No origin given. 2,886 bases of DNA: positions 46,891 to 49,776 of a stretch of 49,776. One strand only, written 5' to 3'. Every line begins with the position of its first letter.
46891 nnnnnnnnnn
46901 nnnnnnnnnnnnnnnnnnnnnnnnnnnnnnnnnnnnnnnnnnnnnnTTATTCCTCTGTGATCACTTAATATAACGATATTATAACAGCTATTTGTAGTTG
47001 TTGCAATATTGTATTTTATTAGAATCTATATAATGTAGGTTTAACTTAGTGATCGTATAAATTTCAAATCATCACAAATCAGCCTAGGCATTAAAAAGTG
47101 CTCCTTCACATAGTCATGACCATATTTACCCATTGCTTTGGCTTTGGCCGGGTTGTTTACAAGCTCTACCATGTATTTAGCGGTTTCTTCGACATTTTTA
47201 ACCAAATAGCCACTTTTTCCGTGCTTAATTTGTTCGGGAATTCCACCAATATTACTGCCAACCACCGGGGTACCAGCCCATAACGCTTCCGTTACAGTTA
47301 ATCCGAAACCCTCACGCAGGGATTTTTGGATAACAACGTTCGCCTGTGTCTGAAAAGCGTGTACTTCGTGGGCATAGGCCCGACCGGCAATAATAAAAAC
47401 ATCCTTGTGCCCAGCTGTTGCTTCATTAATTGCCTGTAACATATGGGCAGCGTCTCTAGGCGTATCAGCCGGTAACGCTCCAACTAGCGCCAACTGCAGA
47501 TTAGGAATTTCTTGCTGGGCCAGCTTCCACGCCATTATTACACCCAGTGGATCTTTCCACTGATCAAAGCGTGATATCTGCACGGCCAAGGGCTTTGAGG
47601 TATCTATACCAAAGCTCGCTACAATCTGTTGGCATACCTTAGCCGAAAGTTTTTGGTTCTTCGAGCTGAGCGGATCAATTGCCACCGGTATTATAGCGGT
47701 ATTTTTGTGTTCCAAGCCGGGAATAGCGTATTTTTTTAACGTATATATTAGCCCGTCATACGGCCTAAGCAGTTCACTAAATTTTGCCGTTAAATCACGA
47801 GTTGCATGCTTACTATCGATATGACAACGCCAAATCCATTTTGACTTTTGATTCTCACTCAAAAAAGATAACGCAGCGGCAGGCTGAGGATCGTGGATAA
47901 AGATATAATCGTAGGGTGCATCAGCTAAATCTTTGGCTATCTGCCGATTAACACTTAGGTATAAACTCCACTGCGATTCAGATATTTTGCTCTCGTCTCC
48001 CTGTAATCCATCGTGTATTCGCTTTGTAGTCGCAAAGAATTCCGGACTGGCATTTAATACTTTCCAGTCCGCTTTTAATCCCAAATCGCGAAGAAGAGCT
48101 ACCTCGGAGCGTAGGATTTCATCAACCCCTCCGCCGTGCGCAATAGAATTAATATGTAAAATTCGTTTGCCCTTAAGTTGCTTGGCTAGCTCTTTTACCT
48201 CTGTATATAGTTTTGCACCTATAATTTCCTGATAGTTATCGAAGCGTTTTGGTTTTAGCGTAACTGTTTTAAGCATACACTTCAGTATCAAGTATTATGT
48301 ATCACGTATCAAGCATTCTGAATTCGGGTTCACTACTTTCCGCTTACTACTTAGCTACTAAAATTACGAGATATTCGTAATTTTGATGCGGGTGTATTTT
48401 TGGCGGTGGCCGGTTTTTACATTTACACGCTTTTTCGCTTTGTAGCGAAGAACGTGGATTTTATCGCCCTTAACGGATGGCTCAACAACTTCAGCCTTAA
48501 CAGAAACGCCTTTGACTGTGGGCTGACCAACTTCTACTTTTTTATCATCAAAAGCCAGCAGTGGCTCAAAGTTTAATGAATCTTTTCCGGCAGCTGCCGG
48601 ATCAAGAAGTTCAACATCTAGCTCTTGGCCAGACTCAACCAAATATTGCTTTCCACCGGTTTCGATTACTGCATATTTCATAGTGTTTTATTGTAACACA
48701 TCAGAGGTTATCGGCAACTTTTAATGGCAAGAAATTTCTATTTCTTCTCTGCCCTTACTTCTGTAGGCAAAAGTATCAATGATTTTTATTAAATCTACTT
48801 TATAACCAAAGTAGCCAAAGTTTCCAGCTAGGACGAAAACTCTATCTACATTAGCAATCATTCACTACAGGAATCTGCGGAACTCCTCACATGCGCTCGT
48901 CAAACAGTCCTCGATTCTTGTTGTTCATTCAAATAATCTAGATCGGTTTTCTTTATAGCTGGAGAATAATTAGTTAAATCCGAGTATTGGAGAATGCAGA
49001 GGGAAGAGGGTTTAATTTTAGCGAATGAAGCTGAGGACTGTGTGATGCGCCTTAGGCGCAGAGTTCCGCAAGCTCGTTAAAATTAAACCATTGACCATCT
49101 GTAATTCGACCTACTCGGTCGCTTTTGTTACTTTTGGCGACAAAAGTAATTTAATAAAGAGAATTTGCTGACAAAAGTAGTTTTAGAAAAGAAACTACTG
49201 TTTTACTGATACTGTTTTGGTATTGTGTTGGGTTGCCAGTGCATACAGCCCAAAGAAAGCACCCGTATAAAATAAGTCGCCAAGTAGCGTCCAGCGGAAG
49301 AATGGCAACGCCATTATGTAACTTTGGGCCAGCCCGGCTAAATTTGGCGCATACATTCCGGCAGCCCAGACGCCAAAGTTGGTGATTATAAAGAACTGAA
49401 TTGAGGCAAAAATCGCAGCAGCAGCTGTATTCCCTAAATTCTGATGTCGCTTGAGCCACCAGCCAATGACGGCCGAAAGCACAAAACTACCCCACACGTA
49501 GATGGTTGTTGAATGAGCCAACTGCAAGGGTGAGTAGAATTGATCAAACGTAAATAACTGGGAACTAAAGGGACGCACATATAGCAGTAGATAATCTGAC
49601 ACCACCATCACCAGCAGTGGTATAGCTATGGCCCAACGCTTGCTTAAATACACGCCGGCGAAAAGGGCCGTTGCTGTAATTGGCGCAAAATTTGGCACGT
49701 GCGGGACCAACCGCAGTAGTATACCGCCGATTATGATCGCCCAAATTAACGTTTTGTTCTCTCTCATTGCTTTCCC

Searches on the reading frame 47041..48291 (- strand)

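Call 10: search_protein_families(library=pfam, proteins=[window:47041-48291:-], max_evalue=0.01)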
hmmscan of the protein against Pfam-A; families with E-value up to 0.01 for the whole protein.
window:47041-48291:- (416 aa): 5 families
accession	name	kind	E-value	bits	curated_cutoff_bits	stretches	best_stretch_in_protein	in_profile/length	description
PF21269.3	TreT_GT1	-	6.2e-45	152.8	27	1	46-189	1-143/144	Trehalose synthase, N-terminal domain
PF00534.26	Glycos_transf_1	-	1e-29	103.7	26.4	1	224-391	6-169/172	Glycosyl transferases group 1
PF13692.12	Glyco_trans_1_4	-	7e-20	72.2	27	1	236-380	4-142/142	Glycosyl transferases group 1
PF20706.3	GT4-conflict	-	2.5e-09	37.1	26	1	263-358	231-323/385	Family 4 Glycosyltransferase in conflict systems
PF13524.12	Glyco_trans_1_2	-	0.0018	18.7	25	1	298-399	16-133/144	Glycosyl transferase-like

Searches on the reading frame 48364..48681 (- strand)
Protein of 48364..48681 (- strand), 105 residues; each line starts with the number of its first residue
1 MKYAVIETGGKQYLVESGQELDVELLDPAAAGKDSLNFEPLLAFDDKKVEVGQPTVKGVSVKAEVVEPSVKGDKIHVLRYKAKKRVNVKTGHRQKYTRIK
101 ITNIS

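Call 10: search_protein_families(library=pfam, proteins=[window:48364-48681:-], max_evalue=0.01)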
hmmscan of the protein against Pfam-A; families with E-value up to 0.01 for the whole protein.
window:48364-48681:- (105 aa): 1 family
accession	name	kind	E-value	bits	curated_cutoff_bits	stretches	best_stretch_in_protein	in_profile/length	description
PF00829.26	Ribosomal_L21p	-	3.4e-30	104.7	27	1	3-104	2-99/99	Ribosomal prokaryotic L21 protein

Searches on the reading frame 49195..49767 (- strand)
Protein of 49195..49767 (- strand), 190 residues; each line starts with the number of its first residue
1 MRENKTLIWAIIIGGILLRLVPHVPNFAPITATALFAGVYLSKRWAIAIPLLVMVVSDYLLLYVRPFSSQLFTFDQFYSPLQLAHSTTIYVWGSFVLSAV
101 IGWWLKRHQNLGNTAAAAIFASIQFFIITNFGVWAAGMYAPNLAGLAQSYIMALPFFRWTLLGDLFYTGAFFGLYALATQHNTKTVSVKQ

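Call 10: search_protein_families(library=pfam, proteins=[window:49195-49767:-], max_evalue=0.01)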
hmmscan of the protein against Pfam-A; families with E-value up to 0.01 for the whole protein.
window:49195-49767:- (190 aa): 1 family
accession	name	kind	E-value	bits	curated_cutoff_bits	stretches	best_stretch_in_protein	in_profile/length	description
PF20221.3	DUF6580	-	1.7e-48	165.3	27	1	5-181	7-158/162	Family of unknown function (DUF6580)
